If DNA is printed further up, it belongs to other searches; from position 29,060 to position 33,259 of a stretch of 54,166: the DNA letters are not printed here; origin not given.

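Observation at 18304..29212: Three otherwise unrelated giant proteins share a ~430-470-aa four-part C-terminal cassette ending in a FlgD-Ig-like domain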

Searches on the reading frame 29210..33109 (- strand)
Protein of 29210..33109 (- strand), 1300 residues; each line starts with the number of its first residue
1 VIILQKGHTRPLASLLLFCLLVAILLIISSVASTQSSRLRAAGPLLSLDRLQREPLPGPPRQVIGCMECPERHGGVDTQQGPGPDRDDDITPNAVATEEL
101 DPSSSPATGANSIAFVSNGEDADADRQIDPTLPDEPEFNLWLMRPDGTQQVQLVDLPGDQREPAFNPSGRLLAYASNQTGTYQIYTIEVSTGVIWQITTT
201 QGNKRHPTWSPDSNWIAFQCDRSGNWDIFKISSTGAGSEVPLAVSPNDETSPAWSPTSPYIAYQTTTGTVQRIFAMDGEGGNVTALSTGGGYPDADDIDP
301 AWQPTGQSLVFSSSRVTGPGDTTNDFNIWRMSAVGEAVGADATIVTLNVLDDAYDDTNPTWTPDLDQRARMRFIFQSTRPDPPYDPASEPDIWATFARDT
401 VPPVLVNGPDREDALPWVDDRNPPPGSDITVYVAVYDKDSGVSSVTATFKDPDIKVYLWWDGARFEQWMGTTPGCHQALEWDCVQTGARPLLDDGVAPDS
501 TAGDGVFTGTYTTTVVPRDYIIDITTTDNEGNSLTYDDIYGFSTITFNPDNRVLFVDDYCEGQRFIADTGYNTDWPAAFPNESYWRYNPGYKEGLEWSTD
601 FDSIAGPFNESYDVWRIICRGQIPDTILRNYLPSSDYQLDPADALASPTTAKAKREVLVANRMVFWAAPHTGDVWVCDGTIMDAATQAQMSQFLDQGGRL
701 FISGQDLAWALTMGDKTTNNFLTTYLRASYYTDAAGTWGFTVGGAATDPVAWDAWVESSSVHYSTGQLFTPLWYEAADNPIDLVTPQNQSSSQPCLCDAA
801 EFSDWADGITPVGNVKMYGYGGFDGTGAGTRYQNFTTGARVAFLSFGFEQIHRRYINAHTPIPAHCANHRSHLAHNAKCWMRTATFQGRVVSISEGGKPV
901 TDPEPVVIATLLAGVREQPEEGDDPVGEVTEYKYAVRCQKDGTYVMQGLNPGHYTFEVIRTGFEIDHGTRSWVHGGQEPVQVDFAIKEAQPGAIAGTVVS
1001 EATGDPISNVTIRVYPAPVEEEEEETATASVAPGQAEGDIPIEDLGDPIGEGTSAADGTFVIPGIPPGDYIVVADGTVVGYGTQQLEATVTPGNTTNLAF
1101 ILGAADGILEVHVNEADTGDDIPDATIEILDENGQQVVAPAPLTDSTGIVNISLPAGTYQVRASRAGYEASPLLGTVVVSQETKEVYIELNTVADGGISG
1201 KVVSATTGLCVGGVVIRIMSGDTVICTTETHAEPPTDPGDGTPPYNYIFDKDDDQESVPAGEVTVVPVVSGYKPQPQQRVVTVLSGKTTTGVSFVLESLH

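Call 62: search_protein_families(library=ncbifam, proteins=[window:29210-33109:-], max_evalue=1)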
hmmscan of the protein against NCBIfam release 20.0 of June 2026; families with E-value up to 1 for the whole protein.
window:29210-33109:- (1300 aa): 8 families
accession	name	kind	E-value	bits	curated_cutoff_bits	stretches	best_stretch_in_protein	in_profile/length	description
TIGR02800.1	propeller_TolB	equivalog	4.3e-27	95.1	343.15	2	150-289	227-365/418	Tol-Pal system beta propeller repeat protein TolB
NF002183.0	PRK01029.1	equivalog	8.5e-14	51.4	405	2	160-232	329-401/429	Tol-Pal system protein TolB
NF033523.0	lasso_peptidase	equivalog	1.8e-08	33.6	400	2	203-279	89-164/638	Atxe2 family lasso peptide isopeptidase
NF041940.1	choice_anch_X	domain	1.8e-07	30.7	25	1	490-514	2-26/37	choice-of-anchor X domain-containing protein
NF053518.1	DipepPtdsDpp5Prph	equivalog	8.2e-07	27.9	900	3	138-218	42-122/655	dipeptidyl-peptidase Dpp5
TIGR04183.1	Por_Secre_tail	domain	1.7e-05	24.7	23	1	1122-1164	18-59/72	T9SS type A sorting domain-containing protein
TIGR04275.1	beta_prop_Msarc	repeat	0.016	14.9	85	0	212-229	17-34/40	beta-propeller repeat protein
NF033184.1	B3_Acin_new1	exception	0.13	11.4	580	1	1039-1096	121-173/283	putative subclass B3 metallo-beta-lactamase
